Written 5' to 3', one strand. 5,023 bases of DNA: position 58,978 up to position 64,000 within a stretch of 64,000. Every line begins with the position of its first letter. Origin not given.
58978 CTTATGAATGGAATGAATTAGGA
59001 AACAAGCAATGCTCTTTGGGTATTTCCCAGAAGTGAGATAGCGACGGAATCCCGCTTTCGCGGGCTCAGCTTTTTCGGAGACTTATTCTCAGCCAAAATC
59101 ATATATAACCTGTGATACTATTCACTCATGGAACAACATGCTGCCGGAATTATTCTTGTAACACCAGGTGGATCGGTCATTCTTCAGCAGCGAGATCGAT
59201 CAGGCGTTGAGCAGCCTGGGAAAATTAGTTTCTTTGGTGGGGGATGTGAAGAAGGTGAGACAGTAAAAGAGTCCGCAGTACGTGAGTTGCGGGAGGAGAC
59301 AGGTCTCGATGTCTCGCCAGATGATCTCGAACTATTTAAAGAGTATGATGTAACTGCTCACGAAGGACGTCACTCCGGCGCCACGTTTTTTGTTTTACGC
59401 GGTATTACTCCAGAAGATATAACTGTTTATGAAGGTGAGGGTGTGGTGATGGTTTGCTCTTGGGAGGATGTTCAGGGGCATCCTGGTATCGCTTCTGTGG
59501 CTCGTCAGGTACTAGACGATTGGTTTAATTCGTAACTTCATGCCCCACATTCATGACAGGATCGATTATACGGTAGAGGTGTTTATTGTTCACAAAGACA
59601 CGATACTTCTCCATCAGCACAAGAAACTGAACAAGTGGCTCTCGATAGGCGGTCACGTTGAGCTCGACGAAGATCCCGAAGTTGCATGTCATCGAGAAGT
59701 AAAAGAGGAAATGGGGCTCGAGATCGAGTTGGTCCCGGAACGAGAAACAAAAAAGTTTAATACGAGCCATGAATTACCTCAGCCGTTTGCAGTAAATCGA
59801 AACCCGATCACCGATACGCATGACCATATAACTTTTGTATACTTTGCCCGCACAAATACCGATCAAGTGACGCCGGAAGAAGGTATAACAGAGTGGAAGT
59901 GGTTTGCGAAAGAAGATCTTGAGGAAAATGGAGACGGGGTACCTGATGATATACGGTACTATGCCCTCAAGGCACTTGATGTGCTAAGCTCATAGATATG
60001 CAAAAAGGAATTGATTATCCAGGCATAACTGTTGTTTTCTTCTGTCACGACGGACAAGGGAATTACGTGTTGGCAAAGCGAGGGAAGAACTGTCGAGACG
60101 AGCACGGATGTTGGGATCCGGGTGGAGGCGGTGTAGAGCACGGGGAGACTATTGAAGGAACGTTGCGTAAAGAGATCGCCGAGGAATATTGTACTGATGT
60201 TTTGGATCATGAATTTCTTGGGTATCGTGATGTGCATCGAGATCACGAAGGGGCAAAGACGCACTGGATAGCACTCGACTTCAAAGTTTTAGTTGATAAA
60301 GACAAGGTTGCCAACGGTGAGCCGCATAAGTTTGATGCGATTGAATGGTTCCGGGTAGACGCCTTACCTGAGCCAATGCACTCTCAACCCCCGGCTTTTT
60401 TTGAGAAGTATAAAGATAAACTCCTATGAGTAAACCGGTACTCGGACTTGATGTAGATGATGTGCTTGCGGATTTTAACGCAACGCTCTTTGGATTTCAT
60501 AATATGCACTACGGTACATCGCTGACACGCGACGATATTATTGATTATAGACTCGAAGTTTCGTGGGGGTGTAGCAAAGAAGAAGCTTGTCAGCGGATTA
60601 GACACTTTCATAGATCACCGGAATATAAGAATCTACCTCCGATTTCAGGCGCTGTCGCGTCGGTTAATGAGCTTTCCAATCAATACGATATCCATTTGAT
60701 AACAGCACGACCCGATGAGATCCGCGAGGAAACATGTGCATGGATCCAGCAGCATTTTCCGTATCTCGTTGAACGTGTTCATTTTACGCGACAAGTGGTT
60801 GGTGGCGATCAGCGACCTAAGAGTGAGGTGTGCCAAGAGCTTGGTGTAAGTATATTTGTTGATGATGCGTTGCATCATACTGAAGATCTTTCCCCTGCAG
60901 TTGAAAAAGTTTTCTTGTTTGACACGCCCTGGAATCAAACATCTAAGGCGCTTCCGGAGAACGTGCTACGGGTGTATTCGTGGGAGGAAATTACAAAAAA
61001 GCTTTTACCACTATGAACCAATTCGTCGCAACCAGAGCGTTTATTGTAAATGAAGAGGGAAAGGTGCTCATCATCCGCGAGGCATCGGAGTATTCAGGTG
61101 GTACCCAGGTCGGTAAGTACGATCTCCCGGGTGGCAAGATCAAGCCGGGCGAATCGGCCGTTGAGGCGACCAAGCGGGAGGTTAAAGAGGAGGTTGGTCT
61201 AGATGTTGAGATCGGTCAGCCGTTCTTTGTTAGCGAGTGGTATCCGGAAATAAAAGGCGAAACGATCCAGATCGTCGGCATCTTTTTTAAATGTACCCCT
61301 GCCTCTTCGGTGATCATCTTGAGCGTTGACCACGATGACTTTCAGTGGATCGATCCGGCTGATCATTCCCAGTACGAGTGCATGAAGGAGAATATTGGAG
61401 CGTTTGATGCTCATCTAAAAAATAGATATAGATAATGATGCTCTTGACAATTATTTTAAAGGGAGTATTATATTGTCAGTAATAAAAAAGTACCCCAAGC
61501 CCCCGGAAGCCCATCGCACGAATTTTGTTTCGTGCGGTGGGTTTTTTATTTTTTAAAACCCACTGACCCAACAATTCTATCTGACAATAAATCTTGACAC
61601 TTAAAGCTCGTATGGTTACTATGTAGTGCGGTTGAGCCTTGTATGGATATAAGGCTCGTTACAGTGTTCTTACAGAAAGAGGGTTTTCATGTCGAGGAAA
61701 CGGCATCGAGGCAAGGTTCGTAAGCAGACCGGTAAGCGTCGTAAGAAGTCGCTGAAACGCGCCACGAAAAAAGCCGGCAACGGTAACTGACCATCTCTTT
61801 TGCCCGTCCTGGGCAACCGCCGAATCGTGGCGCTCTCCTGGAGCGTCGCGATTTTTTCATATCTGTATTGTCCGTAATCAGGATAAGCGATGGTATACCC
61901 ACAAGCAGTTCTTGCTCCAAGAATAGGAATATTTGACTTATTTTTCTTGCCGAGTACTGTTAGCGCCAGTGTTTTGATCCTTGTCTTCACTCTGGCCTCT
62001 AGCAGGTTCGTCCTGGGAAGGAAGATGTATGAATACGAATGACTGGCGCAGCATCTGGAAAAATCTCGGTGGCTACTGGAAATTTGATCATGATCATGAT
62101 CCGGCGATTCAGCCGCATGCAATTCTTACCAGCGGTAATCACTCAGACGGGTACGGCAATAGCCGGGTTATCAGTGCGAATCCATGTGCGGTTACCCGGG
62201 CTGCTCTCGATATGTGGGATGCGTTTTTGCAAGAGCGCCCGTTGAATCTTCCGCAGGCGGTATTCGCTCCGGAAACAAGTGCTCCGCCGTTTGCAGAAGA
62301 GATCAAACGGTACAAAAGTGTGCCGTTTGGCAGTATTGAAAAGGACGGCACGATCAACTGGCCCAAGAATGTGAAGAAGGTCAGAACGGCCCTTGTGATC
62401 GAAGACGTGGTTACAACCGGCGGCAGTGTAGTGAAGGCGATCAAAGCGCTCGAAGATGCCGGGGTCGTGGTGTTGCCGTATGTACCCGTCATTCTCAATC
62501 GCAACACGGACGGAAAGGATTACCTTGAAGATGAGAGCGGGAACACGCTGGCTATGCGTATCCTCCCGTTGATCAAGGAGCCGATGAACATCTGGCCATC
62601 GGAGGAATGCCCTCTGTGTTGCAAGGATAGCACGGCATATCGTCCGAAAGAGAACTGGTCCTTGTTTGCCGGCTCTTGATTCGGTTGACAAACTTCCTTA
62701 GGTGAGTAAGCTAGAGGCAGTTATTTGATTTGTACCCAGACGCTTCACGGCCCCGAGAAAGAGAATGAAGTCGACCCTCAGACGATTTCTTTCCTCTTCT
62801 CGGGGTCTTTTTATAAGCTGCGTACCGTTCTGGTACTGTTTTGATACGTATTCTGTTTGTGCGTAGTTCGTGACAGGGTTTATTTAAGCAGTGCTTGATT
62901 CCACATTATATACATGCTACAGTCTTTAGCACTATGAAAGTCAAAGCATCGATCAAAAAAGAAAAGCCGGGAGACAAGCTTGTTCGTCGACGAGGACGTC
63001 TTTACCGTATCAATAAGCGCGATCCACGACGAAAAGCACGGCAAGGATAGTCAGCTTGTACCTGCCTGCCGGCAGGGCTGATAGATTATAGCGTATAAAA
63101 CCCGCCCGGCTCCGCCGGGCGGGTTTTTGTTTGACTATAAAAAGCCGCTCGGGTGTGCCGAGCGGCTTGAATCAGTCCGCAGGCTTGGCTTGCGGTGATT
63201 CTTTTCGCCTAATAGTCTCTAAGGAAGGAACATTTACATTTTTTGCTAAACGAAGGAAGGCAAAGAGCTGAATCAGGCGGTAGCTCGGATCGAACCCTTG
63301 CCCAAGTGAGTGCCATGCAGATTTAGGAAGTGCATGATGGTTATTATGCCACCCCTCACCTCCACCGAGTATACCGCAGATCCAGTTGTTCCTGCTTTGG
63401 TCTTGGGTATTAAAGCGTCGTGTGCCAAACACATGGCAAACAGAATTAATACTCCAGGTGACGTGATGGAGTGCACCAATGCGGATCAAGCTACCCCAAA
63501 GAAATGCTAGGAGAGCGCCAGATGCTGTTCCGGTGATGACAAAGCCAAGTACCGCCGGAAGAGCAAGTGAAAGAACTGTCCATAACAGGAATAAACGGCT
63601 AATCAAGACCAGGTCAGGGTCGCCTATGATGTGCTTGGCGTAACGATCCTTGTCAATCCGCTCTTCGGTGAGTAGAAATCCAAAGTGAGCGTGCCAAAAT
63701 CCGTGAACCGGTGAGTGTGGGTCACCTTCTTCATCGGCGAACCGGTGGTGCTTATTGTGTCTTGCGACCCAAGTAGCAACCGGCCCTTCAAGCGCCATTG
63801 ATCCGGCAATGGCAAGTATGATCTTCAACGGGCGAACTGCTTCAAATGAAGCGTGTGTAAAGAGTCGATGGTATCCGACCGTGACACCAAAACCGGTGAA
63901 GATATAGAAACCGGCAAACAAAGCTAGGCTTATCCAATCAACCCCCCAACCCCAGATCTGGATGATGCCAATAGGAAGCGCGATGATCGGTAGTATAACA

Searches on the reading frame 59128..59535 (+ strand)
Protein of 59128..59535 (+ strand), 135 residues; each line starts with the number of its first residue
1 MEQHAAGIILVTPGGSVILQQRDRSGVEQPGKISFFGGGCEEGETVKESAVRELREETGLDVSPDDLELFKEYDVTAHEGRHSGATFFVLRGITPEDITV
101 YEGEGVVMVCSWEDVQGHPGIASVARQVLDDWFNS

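Call 32: search_protein_families(library=pfam, max_evalue=0.01, proteins=[window:59128-59535:+])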
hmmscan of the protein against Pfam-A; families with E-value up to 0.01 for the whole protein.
window:59128-59535:+ (135 aa): 1 family
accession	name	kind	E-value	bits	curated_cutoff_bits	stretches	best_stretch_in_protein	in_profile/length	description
PF00293.34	NUDIX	-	1e-15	58.4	21.1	1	3-119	3-121/134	NUDIX domain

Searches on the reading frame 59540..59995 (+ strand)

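Call 32: search_protein_families(library=pfam, max_evalue=0.01, proteins=[window:59540-59995:+])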
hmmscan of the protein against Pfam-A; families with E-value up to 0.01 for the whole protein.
window:59540-59995:+ (151 aa): 1 family
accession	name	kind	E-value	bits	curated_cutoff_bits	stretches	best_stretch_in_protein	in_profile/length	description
PF00293.34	NUDIX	-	2.8e-18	66.6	21.1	1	12-141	6-131/134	NUDIX domain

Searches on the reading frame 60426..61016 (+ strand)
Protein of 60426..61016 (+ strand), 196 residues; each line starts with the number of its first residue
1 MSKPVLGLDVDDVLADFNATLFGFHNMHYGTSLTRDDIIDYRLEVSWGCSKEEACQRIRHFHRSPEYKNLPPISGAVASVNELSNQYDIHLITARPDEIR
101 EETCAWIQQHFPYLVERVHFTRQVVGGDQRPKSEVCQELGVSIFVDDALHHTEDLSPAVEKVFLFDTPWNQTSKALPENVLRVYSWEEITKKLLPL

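Call 32: search_protein_families(library=pfam, max_evalue=0.01, proteins=[window:60426-61016:+])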
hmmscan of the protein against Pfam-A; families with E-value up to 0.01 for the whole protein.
window:60426-61016:+ (196 aa): 2 families
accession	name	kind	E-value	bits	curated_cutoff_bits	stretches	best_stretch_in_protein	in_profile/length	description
PF06941.18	NT5C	-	1.1e-15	58.4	24.8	1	4-191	2-172/180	5' nucleotidase, deoxy (Pyrimidine), cytosolic type C protein (NT5C)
PF24694.1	LNS2_PITM1-3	-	0.0088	16.5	27.7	0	76-139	26-89/124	PITM 1-3, LNS2 domain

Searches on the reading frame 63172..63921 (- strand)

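Call 32: search_protein_families(library=pfam, max_evalue=0.01, proteins=[window:63172-63921:-])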
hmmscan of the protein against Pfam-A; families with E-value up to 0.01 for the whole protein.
window:63172-63921:- (249 aa): 1 family
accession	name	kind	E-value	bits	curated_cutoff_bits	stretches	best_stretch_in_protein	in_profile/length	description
PF00487.30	FA_desaturase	-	2.2e-20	73.9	29.7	1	7-209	10-234/253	Fatty acid desaturase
